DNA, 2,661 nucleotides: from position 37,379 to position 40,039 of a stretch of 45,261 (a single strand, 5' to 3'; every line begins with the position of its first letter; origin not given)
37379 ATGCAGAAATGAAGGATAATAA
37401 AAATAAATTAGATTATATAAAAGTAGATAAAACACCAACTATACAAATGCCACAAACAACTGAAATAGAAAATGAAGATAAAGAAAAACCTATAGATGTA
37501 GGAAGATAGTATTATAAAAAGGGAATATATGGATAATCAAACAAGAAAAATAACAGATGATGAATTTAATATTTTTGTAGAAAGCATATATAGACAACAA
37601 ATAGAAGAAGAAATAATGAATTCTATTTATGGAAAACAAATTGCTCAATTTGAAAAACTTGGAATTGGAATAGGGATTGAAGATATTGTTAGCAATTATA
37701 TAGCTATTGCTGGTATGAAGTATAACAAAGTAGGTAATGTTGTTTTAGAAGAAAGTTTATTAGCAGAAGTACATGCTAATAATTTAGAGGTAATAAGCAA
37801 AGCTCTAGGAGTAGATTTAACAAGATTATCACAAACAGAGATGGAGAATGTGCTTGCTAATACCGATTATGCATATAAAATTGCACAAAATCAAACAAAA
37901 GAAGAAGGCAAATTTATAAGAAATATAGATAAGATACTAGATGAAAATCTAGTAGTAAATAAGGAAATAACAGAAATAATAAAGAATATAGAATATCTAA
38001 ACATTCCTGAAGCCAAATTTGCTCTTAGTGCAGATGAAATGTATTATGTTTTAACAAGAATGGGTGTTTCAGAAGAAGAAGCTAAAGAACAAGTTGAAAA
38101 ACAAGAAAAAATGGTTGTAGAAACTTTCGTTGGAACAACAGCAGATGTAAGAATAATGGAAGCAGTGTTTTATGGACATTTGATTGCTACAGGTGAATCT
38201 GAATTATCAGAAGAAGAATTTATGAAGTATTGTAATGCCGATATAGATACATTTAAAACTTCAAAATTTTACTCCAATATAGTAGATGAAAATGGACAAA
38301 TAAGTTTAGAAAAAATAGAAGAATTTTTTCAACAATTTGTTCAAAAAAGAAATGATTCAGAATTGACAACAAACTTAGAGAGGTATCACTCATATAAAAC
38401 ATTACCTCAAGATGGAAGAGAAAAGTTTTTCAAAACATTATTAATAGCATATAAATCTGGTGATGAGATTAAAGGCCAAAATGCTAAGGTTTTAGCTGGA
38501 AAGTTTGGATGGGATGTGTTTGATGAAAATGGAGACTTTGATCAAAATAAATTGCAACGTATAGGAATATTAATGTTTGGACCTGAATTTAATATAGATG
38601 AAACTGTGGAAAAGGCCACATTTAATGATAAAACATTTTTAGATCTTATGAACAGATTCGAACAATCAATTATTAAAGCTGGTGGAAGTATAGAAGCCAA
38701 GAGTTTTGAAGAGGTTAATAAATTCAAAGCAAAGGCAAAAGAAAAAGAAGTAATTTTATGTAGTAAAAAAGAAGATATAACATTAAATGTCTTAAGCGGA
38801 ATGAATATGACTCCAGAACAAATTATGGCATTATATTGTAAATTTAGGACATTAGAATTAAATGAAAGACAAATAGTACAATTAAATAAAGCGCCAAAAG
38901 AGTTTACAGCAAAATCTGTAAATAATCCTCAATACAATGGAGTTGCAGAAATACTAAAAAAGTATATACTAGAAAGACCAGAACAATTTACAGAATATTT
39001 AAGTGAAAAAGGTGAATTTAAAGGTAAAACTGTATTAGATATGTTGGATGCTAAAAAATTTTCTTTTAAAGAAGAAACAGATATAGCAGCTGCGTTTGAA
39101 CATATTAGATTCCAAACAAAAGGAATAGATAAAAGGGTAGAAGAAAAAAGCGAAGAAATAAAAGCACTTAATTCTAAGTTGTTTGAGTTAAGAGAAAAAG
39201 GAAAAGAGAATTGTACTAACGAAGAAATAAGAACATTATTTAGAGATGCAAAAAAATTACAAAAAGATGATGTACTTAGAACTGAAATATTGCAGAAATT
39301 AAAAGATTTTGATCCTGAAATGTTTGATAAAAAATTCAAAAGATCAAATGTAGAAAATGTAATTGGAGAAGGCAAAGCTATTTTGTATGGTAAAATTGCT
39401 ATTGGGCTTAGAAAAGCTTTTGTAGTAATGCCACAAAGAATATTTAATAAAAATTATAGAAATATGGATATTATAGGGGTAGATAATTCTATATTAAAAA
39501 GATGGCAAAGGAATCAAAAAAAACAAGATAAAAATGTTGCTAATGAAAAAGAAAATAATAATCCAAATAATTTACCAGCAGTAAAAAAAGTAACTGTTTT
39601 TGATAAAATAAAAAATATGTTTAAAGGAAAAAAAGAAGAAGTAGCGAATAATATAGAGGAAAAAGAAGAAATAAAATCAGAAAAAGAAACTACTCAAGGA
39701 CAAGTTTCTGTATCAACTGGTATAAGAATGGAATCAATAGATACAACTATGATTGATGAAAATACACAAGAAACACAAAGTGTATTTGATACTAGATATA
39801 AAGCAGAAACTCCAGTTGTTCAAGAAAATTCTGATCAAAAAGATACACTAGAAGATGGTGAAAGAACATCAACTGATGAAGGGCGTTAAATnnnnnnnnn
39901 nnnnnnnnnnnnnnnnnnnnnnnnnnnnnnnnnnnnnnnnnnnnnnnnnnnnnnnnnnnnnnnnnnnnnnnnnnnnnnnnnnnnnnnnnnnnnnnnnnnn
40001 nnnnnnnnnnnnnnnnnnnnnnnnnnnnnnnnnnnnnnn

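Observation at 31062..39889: Family of three large acidic orphan paralogs bracketing topA and co-transcribed with dcw genes and trmFO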

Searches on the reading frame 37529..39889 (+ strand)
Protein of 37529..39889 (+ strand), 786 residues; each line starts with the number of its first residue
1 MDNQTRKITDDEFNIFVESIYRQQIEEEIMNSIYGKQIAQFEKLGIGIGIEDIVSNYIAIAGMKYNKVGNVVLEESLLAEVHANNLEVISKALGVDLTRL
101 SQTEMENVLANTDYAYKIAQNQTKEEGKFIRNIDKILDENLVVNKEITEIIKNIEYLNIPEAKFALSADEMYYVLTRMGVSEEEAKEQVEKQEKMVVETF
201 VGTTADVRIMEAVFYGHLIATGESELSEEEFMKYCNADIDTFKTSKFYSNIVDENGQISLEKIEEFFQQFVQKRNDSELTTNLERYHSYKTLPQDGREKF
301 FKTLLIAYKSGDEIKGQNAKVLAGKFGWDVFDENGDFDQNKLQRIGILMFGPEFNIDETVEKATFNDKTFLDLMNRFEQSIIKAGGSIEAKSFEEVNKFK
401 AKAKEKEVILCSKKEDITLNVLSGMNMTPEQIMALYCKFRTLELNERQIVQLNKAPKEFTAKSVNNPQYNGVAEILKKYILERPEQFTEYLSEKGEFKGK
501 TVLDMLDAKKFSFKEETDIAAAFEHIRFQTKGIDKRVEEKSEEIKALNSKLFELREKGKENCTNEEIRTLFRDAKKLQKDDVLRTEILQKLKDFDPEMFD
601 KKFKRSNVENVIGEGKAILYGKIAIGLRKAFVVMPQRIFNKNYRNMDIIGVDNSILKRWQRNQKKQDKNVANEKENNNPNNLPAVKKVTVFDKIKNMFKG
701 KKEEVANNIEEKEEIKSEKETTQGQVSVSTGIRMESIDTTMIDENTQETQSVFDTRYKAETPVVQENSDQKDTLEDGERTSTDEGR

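Call 4: search_protein_families(library=pfam, proteins=[window:37529-39889:+], max_evalue=1)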
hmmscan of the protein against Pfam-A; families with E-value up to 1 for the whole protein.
window:37529-39889:+ (786 aa): 4 families
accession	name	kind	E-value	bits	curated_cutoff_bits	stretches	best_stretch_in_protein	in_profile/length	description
PF18373.7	Spectrin_2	-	0.093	13.3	26.4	1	233-284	4-57/78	Spectrin like domain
PF23349.2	BBS7_hp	-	0.18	12.4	27.8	1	537-611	21-94/114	BBS7 hairpin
PF21728.3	PADR1_N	-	0.3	12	25.7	0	539-572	3-36/60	PADR1, N-terminal helical domain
PF14056.11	DUF4250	-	0.95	9.9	27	0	99-122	31-54/55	Domain of unknown function (DUF4250)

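Call 8: find_homologous_proteins(query=window:37529-39889:+)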
Query window:37529-39889:+ (786 aa): 5 proteins with E <= 0.001 among 8000 candidates.
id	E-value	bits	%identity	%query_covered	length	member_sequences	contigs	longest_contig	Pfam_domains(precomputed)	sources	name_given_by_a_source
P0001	0.0e+0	1695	100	100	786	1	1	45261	-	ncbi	-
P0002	0.0e+0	1521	88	100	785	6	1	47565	-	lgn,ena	-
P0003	0.0e+0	1190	72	100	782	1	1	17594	-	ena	-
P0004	0.0e+0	1143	69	100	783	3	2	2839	-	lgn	-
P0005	4.2e-60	222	27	86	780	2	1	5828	-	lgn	-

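Call 9: search_protein_families(library=ncbifam, proteins=[window:37529-39889:+], max_evalue=1)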
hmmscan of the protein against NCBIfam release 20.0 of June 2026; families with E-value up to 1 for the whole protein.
window:37529-39889:+ (786 aa): 0 families

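Call 31: find_encoding_contigs(protein=P0005, flank=10000, max_places=3)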
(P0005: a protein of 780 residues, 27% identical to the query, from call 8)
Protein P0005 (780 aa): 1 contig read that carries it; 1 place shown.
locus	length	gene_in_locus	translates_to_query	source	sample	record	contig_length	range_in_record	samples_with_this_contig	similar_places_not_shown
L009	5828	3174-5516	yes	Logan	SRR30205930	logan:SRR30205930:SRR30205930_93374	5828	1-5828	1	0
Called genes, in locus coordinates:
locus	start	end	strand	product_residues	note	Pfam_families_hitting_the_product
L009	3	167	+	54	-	?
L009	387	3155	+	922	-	-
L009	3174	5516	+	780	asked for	-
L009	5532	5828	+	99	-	?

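Call 40: list_cluster_members(proteins=[P0001, P0006, P0017, P0021, P0028, P0031, P0032, P0038, P0040, P0013])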
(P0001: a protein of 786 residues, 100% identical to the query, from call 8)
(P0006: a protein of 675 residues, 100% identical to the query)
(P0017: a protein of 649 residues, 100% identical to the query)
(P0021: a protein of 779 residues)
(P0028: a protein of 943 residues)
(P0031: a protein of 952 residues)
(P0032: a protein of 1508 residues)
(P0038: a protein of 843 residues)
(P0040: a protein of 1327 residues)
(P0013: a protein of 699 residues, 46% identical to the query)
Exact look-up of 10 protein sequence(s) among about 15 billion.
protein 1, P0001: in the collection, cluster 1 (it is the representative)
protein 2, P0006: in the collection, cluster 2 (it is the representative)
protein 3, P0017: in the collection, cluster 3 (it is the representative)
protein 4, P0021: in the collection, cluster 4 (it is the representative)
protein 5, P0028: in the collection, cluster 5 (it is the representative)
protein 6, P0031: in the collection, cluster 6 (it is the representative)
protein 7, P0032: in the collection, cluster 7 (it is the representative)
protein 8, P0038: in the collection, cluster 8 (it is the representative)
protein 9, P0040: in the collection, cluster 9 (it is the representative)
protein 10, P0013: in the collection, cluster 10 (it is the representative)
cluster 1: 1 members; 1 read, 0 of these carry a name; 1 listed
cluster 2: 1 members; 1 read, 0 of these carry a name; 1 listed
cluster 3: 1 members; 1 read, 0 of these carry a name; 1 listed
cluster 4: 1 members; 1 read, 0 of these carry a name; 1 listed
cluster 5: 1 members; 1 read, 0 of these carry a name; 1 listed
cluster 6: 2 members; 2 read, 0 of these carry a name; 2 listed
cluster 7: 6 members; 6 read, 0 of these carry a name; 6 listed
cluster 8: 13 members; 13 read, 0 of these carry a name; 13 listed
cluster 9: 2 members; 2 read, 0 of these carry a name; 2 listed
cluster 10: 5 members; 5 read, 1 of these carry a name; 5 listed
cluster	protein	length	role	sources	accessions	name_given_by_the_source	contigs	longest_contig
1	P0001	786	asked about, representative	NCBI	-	-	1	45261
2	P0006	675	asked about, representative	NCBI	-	-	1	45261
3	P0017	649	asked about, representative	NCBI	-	-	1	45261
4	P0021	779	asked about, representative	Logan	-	-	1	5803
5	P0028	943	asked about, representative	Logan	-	-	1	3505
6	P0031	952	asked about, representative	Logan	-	-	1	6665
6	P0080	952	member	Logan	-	-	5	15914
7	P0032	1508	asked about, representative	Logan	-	-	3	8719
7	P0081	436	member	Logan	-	-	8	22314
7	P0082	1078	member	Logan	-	-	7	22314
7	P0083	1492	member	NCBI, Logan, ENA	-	-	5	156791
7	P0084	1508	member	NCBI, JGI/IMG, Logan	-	-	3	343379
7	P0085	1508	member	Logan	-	-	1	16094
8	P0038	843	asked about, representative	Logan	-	-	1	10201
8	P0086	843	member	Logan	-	-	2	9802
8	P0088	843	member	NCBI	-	-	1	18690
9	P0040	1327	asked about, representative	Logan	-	-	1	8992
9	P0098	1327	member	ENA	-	-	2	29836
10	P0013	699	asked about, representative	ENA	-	-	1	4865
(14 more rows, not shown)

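Call 41: find_encoding_contigs(protein=P0084, flank=10000, max_places=3)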
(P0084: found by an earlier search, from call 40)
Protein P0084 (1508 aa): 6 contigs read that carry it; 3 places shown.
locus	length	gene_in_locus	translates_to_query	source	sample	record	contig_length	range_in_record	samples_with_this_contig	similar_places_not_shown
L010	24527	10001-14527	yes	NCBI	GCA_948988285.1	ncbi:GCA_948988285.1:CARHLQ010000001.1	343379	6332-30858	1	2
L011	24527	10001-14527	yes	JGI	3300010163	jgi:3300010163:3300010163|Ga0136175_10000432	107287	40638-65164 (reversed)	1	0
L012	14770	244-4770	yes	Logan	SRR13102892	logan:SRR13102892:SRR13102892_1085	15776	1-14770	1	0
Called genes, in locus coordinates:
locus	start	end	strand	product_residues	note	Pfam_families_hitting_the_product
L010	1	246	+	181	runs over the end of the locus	PF04977:DivIC (weak)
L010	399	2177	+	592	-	PF03717:PBP_dimer, PF00905:Transpeptidase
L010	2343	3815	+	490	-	PF01225:Mur_ligase, PF08245:Mur_ligase_M, PF02875:Mur_ligase_C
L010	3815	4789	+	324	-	PF00953:Glycos_transf_4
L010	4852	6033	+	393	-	PF01098:FTSW_RODA_SPOVE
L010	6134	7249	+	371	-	PF03033:Glyco_transf_28, PF04101:Glyco_tran_28_C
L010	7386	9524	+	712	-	PF01751:Toprim, PF01131:Topoisom_bac, PF01396:Zn_ribbon_Top1, PF13408:Zn_ribbon_recom (weak)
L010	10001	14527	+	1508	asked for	-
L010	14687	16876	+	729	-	-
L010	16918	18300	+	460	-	PF00890:FAD_binding_2 (weak), PF01134:GIDA, PF01266:DAO (weak), PF07992:Pyr_redox_2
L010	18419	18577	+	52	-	-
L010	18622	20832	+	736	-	-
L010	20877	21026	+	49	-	-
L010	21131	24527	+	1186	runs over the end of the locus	-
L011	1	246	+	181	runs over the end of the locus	PF04977:DivIC (weak)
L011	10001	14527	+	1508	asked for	-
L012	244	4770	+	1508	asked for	-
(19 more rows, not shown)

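Call 56: find_encoding_contigs(protein=P0088, flank=10000, max_places=2)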
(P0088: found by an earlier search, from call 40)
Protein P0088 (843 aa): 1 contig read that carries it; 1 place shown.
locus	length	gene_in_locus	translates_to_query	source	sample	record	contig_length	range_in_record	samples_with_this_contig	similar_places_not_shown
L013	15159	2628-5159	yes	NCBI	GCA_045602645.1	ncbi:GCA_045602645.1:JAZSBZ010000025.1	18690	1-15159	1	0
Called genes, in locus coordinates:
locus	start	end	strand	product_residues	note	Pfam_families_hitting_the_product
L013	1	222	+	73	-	?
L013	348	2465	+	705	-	PF01751:Toprim, PF01131:Topoisom_bac, PF01396:Zn_ribbon_Top1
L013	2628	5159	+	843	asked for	-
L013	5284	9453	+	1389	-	-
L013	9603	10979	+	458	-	PF01134:GIDA, PF07992:Pyr_redox_2 (weak)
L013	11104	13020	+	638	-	-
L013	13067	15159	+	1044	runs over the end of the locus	-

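Call 57: find_encoding_contigs(protein=P0098, flank=10000, max_places=2)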
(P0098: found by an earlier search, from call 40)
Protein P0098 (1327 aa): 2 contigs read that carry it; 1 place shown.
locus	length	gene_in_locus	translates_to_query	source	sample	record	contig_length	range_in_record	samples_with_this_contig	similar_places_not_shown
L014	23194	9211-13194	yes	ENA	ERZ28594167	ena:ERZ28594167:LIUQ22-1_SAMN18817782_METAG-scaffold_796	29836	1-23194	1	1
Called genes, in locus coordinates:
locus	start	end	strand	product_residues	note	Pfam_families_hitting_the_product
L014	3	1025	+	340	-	?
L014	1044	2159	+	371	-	PF03033:Glyco_transf_28, PF04101:Glyco_tran_28_C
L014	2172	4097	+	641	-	-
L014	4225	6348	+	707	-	PF01751:Toprim, PF01131:Topoisom_bac, PF01396:Zn_ribbon_Top1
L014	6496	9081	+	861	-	-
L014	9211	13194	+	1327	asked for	-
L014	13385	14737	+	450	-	PF00890:FAD_binding_2 (faint), PF01134:GIDA, PF01266:DAO (faint), PF07992:Pyr_redox_2 (weak)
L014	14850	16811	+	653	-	-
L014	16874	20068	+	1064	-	-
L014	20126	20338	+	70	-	-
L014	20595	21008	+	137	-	PF00164:Ribosom_S12_S23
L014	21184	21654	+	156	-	PF00177:Ribosomal_S7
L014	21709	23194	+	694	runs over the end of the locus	PF00009:GTP_EFTU, PF03144:GTP_EFTU_D2, PF22042:EF-G_D2, PF14492:EFG_III, PF16658:RF3_C (weak), PF03764:EFG_IV, PF00679:EFG_C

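Call 58: find_encoding_contigs(protein=P0080, flank=10000, max_places=2)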
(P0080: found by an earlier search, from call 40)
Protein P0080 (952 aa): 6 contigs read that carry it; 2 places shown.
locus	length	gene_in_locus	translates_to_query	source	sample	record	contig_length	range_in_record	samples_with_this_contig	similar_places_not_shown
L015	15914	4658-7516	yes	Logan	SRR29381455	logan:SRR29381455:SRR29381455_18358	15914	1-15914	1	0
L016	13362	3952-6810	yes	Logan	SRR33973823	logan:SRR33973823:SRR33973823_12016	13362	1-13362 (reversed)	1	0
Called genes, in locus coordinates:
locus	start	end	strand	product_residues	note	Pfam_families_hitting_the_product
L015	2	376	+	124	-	?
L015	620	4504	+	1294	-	-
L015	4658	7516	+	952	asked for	-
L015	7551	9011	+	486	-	PF01134:GIDA, PF07992:Pyr_redox_2 (weak)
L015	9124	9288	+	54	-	-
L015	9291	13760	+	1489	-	-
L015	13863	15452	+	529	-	-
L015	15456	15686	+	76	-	-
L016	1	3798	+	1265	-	?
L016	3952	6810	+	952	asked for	-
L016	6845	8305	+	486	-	PF01134:GIDA, PF07992:Pyr_redox_2 (weak)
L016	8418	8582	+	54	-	-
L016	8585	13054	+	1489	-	-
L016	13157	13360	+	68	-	?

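Call 69: search_protein_families(library=padloc, proteins=[window:37529-39889:+], max_evalue=0.1)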
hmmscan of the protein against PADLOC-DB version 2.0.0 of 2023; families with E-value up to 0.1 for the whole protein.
window:37529-39889:+ (786 aa): 0 families

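Call 70: search_protein_families(library=phrogs, proteins=[window:37529-39889:+], max_evalue=0.1)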
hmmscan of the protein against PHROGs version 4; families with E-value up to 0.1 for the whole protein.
window:37529-39889:+ (786 aa): 0 families

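Call 72: search_solved_structures(query=A1, max_evalue=1)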
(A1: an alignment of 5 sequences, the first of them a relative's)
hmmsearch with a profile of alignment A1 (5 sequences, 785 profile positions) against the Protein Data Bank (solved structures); distinct sequences matched with E-value up to 1: 4.
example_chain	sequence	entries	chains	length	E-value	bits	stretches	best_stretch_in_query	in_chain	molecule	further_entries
5grj_A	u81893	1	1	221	0.99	10.7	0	411-450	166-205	Programmed cell death 1 ligand 1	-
3fn3_A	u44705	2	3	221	0.99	10.7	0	411-450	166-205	Programmed cell death 1 ligand 1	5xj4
3bik_A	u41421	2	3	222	0.99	10.7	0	411-450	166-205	Programmed cell death 1 ligand 1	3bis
3sbw_C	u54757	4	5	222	0.99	10.7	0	411-450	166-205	Programmed cell death 1 ligand 1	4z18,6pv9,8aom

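Call 89: find_encoding_contigs(protein=P0003, flank=10000, max_places=2)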
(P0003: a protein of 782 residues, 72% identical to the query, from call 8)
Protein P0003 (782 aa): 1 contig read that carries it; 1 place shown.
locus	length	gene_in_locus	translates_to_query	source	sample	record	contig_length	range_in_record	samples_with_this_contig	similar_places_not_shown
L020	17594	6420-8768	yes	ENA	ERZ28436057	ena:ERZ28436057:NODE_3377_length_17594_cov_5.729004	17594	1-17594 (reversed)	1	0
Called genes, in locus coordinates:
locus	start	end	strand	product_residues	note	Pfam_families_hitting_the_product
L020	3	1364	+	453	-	?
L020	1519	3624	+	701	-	PF01751:Toprim, PF01131:Topoisom_bac, PF01396:Zn_ribbon_Top1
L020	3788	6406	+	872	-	-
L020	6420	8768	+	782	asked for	-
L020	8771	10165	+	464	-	PF01134:GIDA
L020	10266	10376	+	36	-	-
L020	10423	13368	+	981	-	-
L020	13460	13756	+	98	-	-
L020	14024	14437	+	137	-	PF00164:Ribosom_S12_S23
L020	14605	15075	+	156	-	PF00177:Ribosomal_S7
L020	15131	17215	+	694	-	PF00009:GTP_EFTU, PF03144:GTP_EFTU_D2, PF22042:EF-G_D2, PF14492:EFG_III, PF16658:RF3_C (weak), PF03764:EFG_IV, PF00679:EFG_C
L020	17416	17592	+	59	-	?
